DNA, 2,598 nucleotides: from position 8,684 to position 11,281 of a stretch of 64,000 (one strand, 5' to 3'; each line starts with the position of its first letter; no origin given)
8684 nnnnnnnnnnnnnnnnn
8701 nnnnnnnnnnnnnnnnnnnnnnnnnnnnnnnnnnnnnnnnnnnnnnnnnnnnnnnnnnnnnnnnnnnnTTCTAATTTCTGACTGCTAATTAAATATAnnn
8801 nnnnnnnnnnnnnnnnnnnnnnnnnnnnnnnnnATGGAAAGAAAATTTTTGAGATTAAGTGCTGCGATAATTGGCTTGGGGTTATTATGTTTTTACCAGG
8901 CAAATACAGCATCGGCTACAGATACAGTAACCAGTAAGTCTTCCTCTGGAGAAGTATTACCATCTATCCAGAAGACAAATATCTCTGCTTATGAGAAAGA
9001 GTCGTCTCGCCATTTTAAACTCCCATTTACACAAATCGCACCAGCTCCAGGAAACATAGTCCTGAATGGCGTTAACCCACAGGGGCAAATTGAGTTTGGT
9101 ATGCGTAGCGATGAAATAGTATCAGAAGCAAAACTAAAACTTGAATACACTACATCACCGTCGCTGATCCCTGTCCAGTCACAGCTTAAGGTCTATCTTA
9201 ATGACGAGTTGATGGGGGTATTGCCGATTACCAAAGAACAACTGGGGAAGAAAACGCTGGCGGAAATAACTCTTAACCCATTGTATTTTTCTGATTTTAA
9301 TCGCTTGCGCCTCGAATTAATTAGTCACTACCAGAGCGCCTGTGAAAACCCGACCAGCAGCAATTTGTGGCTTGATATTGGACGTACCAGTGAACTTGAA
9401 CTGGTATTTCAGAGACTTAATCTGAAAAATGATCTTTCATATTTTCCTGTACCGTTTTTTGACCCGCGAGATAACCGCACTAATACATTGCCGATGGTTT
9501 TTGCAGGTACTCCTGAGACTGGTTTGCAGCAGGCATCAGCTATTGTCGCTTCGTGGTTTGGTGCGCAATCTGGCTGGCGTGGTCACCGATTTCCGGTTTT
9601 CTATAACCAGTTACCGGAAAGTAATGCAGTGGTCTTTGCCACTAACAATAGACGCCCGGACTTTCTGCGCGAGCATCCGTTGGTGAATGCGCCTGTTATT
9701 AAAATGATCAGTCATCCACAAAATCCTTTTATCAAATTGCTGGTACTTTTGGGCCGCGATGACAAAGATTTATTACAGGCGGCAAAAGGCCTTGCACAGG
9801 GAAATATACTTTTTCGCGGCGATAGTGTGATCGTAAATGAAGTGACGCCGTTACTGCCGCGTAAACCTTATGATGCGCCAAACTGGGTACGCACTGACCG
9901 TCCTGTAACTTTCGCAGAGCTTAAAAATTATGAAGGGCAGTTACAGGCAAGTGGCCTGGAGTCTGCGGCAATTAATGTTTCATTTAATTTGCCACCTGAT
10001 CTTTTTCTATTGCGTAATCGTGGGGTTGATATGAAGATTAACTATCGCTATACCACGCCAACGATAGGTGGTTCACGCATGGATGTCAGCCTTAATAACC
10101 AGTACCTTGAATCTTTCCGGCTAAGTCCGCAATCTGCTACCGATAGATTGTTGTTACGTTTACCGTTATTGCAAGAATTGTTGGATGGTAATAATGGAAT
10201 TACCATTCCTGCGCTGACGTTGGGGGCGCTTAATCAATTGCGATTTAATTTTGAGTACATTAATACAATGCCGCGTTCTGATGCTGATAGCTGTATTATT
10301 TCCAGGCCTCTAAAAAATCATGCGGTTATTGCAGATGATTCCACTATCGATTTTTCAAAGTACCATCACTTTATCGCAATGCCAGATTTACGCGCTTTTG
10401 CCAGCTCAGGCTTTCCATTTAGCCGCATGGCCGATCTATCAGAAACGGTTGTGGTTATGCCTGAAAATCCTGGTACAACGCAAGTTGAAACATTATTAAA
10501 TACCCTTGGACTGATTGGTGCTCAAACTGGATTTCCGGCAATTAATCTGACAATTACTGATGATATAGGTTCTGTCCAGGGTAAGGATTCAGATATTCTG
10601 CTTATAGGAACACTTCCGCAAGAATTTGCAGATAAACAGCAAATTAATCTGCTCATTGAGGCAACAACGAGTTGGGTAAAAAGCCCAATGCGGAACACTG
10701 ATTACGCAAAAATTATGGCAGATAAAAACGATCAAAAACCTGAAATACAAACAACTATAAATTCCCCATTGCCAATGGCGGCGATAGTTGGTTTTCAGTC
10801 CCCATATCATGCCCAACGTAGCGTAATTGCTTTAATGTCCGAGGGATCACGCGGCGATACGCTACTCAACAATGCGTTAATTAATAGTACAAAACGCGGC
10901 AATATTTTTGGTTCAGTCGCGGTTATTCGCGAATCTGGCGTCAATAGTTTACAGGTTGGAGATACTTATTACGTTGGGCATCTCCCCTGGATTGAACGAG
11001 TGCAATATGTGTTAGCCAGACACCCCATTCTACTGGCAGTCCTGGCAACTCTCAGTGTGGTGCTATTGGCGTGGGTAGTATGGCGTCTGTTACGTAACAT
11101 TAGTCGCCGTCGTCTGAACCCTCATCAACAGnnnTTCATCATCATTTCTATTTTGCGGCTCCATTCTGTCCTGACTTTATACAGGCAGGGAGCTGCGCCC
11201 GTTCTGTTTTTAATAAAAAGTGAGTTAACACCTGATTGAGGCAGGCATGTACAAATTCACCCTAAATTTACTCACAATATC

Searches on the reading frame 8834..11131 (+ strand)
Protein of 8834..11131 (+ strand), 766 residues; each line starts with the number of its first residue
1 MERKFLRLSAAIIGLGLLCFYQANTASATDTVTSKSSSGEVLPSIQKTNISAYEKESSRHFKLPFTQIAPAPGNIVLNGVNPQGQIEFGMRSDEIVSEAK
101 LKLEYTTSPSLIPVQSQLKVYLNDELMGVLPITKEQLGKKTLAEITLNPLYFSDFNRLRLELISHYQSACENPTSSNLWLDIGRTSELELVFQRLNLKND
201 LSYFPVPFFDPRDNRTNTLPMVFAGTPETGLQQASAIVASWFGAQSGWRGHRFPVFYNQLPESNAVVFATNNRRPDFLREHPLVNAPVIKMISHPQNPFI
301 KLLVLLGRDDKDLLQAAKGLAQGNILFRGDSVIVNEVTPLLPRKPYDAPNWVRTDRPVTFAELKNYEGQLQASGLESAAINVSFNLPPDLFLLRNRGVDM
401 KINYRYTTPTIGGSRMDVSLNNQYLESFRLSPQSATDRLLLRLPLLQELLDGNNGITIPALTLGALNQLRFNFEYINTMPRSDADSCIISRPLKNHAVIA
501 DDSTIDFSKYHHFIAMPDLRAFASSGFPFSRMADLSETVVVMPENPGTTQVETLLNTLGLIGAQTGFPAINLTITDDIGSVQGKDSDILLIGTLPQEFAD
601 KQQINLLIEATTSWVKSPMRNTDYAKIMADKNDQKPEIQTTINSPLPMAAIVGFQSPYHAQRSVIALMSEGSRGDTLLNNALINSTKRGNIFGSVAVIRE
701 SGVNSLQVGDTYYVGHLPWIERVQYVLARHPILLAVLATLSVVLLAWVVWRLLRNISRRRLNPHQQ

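Call 37: find_homologous_proteins(query=window:8834-11131:+, max_evalue=1e-20)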
Query window:8834-11131:+ (766 aa): 2001 proteins with E <= 1e-20 among 8000 candidates; the best 120 are listed.
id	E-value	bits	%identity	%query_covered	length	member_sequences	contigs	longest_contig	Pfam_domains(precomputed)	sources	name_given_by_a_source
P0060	0.0e+0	1692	98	100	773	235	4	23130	PF03170.20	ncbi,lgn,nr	ncbi:cellulose biosynthesis cyclic di-GMP-binding regulatory protein BcsB [Escherichia coli]|nr:cell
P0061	0.0e+0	1481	85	100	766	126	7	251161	PF03170.20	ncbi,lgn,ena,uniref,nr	ncbi:cellulose biosynthesis cyclic di-GMP-binding regulatory protein BcsB [Escherichia marmotae]|uni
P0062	0.0e+0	1470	84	100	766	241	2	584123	PF03170.20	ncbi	ncbi:cellulose biosynthesis cyclic di-GMP-binding regulatory protein BcsB [Escherichia coli]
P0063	0.0e+0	1173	63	93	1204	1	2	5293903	PF03170.20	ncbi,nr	ncbi:cellulose biosynthesis cyclic di-GMP-binding regulatory protein BcsB [Klebsiella pneumoniae]|nr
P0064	0.0e+0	1170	65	100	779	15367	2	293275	PF03170.20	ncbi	ncbi:cellulose biosynthesis cyclic di-GMP-binding regulatory protein BcsB [Escherichia coli]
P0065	0.0e+0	1147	67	95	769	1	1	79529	PF03170.20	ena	-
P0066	0.0e+0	1137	67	95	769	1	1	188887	PF03170.20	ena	-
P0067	0.0e+0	1136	63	98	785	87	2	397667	PF03170.20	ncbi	ncbi:cellulose biosynthesis cyclic di-GMP-binding regulatory protein BcsB [Citrobacter amalonaticus]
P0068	0.0e+0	1130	63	98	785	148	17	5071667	PF03170.20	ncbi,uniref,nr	ncbi:cellulose biosynthesis cyclic di-GMP-binding regulatory protein BcsB [Citrobacter farmeri]|unir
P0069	0.0e+0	1130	63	98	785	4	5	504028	PF03170.20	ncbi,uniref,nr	ncbi:TPA: cellulose biosynthesis cyclic di-GMP-binding regulatory protein BcsB [Citrobacter amalonat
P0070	0.0e+0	1130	63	98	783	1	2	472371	PF03170.20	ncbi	ncbi:cellulose biosynthesis cyclic di-GMP-binding regulatory protein BcsB [Citrobacter sedlakii]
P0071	0.0e+0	1130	67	93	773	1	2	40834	PF03170.20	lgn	-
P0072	0.0e+0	1128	63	98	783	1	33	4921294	PF03170.20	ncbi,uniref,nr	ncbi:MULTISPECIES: cellulose biosynthesis cyclic di-GMP-binding regulatory protein BcsB [Citrobacter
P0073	0.0e+0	1128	63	98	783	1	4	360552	PF03170.20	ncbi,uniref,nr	ncbi:cellulose biosynthesis cyclic di-GMP-binding regulatory protein BcsB [Citrobacter sedlakii]|uni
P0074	0.0e+0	1128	67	93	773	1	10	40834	PF03170.20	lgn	-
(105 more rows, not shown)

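Call 59: search_protein_families(proteins=[window:8834-11131:+], library=ncbifam, max_evalue=0.00001)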
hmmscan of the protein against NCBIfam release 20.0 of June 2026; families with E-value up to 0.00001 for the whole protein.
window:8834-11131:+ (766 aa): 9 families
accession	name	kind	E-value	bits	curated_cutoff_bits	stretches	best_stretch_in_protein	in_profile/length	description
NF008325.0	PRK11114.1-3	equivalog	0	1188.7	922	1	1-765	1-765/766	cellulose biosynthesis cyclic di-GMP-binding regulatory protein BcsB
NF008323.1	PRK11114.1-1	equivalog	1.3e-280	932.7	750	1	64-762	5-712/712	cellulose biosynthesis cyclic di-GMP-binding regulatory protein BcsB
NF008330.0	PRK11114.2-4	subfamily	4e-208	693.1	945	1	33-762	25-759/761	cellulose biosynthesis cyclic di-GMP-binding regulatory protein BcsB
NF008326.0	PRK11114.1-5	equivalog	4.2e-163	544.5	1107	1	33-760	50-779/782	cellulose biosynthesis cyclic di-GMP-binding regulatory protein BcsB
NF008327.0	PRK11114.2-1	equivalog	2.4e-155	519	1218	1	59-762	137-844/845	cellulose biosynthesis cyclic di-GMP-binding regulatory protein BcsB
NF008328.0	PRK11114.2-2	equivalog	6.5e-125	418.1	1667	1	74-762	85-783/788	cellulose biosynthesis cyclic di-GMP-binding regulatory protein BcsB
NF008324.0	PRK11114.1-2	equivalog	9.2e-108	361.5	972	1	61-765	109-816/824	cellulose biosynthesis cyclic di-GMP-binding regulatory protein BcsB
NF008331.0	PRK11114.2-5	equivalog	3.7e-98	329.9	1658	1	74-762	67-756/771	cellulose biosynthesis cyclic di-GMP-binding regulatory protein BcsB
NF008329.0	PRK11114.2-3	equivalog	1.3e-53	182.6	1098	1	73-762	38-710/713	cellulose biosynthesis cyclic di-GMP-binding regulatory protein BcsB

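Call 78: find_encoding_contigs(protein=P0061, flank=10000, max_places=6)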
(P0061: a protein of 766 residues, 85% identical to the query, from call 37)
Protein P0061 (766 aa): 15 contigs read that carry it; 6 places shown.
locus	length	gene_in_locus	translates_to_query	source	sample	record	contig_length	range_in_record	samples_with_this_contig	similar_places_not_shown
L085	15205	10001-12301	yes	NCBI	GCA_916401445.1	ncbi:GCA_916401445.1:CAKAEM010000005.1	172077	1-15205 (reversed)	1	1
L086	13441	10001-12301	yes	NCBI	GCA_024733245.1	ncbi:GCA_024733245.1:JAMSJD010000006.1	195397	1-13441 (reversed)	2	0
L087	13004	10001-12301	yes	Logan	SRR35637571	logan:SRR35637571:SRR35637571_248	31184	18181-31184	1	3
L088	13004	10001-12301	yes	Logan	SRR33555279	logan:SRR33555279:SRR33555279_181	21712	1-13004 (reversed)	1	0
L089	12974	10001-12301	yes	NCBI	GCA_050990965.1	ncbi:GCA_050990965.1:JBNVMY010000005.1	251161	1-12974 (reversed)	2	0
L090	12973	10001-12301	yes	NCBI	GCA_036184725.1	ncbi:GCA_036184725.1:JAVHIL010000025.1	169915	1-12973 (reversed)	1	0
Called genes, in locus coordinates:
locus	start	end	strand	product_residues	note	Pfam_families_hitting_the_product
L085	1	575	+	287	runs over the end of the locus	PF04976:DmsC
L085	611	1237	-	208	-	PF00857:Isochorismatase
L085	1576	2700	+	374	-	PF06779:MFS_4 (weak), PF07690:MFS_1, PF00083:Sugar_tr, PF07690:MFS_1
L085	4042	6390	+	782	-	PF17153:CHASE9, PF00563:EAL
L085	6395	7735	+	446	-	PF17156:GAPES2, PF00990:GGDEF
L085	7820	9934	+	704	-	PF00535:Glycos_transf_2, PF13641:Glyco_tranf_2_3, PF13506:Glyco_transf_21, PF13632:Glyco_trans_2_3, PF03552:Cellulose_synt, PF07238:PilZ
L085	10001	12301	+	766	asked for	PF03170:CBM_BcsB_1st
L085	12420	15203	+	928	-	?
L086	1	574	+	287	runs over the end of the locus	PF04976:DmsC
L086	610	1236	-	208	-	PF00857:Isochorismatase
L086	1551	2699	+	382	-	PF07690:MFS_1, PF00083:Sugar_tr, PF06779:MFS_4 (weak), PF07690:MFS_1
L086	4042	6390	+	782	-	PF17153:CHASE9, PF00563:EAL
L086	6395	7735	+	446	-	PF17156:GAPES2, PF00990:GGDEF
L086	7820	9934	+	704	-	PF00535:Glycos_transf_2, PF13641:Glyco_tranf_2_3, PF13506:Glyco_transf_21, PF13632:Glyco_trans_2_3, PF03552:Cellulose_synt, PF07238:PilZ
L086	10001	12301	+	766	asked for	PF03170:CBM_BcsB_1st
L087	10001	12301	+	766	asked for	PF03170:CBM_BcsB_1st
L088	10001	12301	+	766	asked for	PF03170:CBM_BcsB_1st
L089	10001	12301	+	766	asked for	PF03170:CBM_BcsB_1st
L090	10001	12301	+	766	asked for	PF03170:CBM_BcsB_1st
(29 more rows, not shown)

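Call 80: find_homologous_proteins(query=L085:12972-15203:+, max_evalue=1e-100)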
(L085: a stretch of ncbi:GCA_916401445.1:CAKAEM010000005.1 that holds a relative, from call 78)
Query L085:12972-15203:+ (744 aa): 1445 proteins with E <= 1e-100 among 8000 candidates; the best 120 are listed.
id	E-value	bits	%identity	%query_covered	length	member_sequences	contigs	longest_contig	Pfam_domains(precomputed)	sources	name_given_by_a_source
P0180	0.0e+0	1675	100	100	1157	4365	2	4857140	PF23914.2,PF13176.13,PF05420.18,PF13428.13,PF25064.2,PF14559.13,PF24575.2,PF00515.35,PF13424.13,PF13432.13,PF13181.13,PF14561.13,PF07719.24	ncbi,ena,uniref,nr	ncbi:cellulose synthase subunit BcsC [Escherichia marmotae]|uniref:Cellulose synthase subunit BcsC n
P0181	0.0e+0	1621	96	100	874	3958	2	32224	PF10602.16,PF23914.2,PF13414.13,PF13176.13,PF05420.18,PF13428.13,PF25064.2,PF14559.13,PF13371.13,PF00515.35,PF13424.13,PF13432.13,PF13181.13,PF14561.13,PF07719.24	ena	-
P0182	0.0e+0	1618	96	100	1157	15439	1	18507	PF23914.2,PF13176.13,PF05420.18,PF13428.13,PF25064.2,PF14559.13,PF00515.35,PF13424.13,PF13432.13,PF13181.13,PF14561.13,PF07719.24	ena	-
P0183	0.0e+0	1596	96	98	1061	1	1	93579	PF14559.13,PF23914.2,PF13424.13,PF13176.13,PF05420.18,PF13432.13,PF13428.13,PF25064.2,PF07719.24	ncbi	ncbi:TPA: cellulose synthase complex outer membrane protein BcsC [Escherichia coli]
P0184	0.0e+0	1485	96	91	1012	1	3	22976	PF14559.13,PF13424.13,PF13176.13,PF05420.18,PF13432.13,PF13428.13,PF25064.2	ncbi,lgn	ncbi:TPA: cellulose synthase complex outer membrane protein BcsC [Escherichia coli]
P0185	0.0e+0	1454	84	100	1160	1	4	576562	PF13431.13,PF23914.2,PF13414.13,PF13176.13,PF05420.18,PF13428.13,PF25064.2,PF14559.13,PF24575.2,PF00515.35,PF13424.13,PF13432.13,PF13181.13,PF14561.13,PF07719.24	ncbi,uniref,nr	ncbi:cellulose biosynthesis protein BcsC [Citrobacter amalonaticus]|uniref:Cellulose biosynthesis pr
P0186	0.0e+0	1452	96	89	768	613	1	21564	PF14559.13,PF13424.13,PF13176.13,PF05420.18,PF13432.13,PF13428.13,PF25064.2,PF07719.24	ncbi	ncbi:TPA: cellulose synthase complex outer membrane protein BcsC, partial [Escherichia coli]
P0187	0.0e+0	1445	84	100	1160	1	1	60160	PF10602.16,PF13431.13,PF23914.2,PF13414.13,PF13176.13,PF05420.18,PF13428.13,PF25064.2,PF14559.13,PF24575.2,PF00515.35,PF13424.13,PF13432.13,PF13181.13,PF14561.13,PF07719.24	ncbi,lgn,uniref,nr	ncbi:cellulose biosynthesis protein BcsC [Citrobacter sp. NCU1]|uniref:cellulose synthase complex ou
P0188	0.0e+0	1445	84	100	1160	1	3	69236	PF13431.13,PF23914.2,PF13414.13,PF13176.13,PF05420.18,PF13428.13,PF25064.2,PF14559.13,PF24575.2,PF00515.35,PF13424.13,PF13432.13,PF13181.13,PF14561.13,PF07719.24,PF13174.13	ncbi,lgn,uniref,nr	ncbi:cellulose synthase complex outer membrane protein BcsC [Citrobacter sp. Awk 4]|uniref:cellulose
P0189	0.0e+0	1443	84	100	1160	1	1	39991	PF13431.13,PF23914.2,PF13414.13,PF13176.13,PF05420.18,PF13428.13,PF25064.2,PF14559.13,PF24575.2,PF00515.35,PF13424.13,PF13432.13,PF13181.13,PF14561.13,PF07719.24,PF13174.13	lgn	-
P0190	0.0e+0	1443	84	100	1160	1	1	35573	PF13431.13,PF23914.2,PF13414.13,PF13176.13,PF05420.18,PF13428.13,PF25064.2,PF14559.13,PF24575.2,PF00515.35,PF13424.13,PF13432.13,PF13181.13,PF14561.13,PF07719.24,PF13174.13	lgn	-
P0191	0.0e+0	1441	84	100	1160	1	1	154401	PF13431.13,PF23914.2,PF13414.13,PF13176.13,PF05420.18,PF13428.13,PF25064.2,PF14559.13,PF24575.2,PF00515.35,PF13424.13,PF13432.13,PF13181.13,PF14561.13,PF07719.24,PF13174.13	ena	-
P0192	0.0e+0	1439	84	100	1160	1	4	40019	PF13431.13,PF23914.2,PF13414.13,PF13176.13,PF05420.18,PF13428.13,PF25064.2,PF14559.13,PF24575.2,PF00515.35,PF13424.13,PF13432.13,PF13181.13,PF14561.13,PF07719.24,PF13174.13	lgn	-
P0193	0.0e+0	1439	84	100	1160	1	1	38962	PF13431.13,PF23914.2,PF13414.13,PF13176.13,PF05420.18,PF13428.13,PF25064.2,PF14559.13,PF24575.2,PF00515.35,PF13424.13,PF13432.13,PF13181.13,PF14561.13,PF07719.24,PF13174.13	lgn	-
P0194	0.0e+0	1439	84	100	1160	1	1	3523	PF13431.13,PF23914.2,PF13176.13,PF05420.18,PF13428.13,PF25064.2,PF14559.13,PF24575.2,PF00515.35,PF13424.13,PF13432.13,PF13181.13,PF14561.13,PF07719.24,PF13174.13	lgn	-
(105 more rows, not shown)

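Call 82: find_encoding_contigs(protein=P0180, flank=500, max_places=3)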
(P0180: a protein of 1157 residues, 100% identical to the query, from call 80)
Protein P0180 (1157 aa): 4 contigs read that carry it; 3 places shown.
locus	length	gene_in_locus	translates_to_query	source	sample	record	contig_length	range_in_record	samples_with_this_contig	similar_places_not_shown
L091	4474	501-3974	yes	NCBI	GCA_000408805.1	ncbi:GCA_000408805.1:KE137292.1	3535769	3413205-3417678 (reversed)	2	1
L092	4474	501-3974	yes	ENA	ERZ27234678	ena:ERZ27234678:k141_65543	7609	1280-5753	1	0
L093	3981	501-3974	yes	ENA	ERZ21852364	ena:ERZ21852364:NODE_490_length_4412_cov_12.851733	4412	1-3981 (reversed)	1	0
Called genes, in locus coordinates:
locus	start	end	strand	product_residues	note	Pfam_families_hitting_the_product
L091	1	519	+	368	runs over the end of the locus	PF01270:Glyco_hydro_8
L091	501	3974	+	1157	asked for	PF14561:TPR_20 (faint), PF23914:TPR_CcmH_CycH (faint), PF07719:TPR_2 (faint), PF13176:TPR_7 (faint), PF13181:TPR_8 (faint), PF13432:TPR_16, PF14559:TPR_19, PF05420:BCSC_C, +5 more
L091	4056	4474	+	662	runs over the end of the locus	PF17154:GAPES3, PF00990:GGDEF, PF00563:EAL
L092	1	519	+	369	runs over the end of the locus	PF01270:Glyco_hydro_8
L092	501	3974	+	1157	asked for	PF14561:TPR_20 (faint), PF23914:TPR_CcmH_CycH (faint), PF07719:TPR_2 (faint), PF13176:TPR_7 (faint), PF13181:TPR_8 (faint), PF13432:TPR_16, PF14559:TPR_19, PF05420:BCSC_C, +5 more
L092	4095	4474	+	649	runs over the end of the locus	PF17154:GAPES3, PF00990:GGDEF, PF00563:EAL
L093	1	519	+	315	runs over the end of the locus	?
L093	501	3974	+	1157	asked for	PF14561:TPR_20 (faint), PF23914:TPR_CcmH_CycH (faint), PF07719:TPR_2 (faint), PF13176:TPR_7 (faint), PF13181:TPR_8 (faint), PF13432:TPR_16, PF14559:TPR_19, PF05420:BCSC_C, +5 more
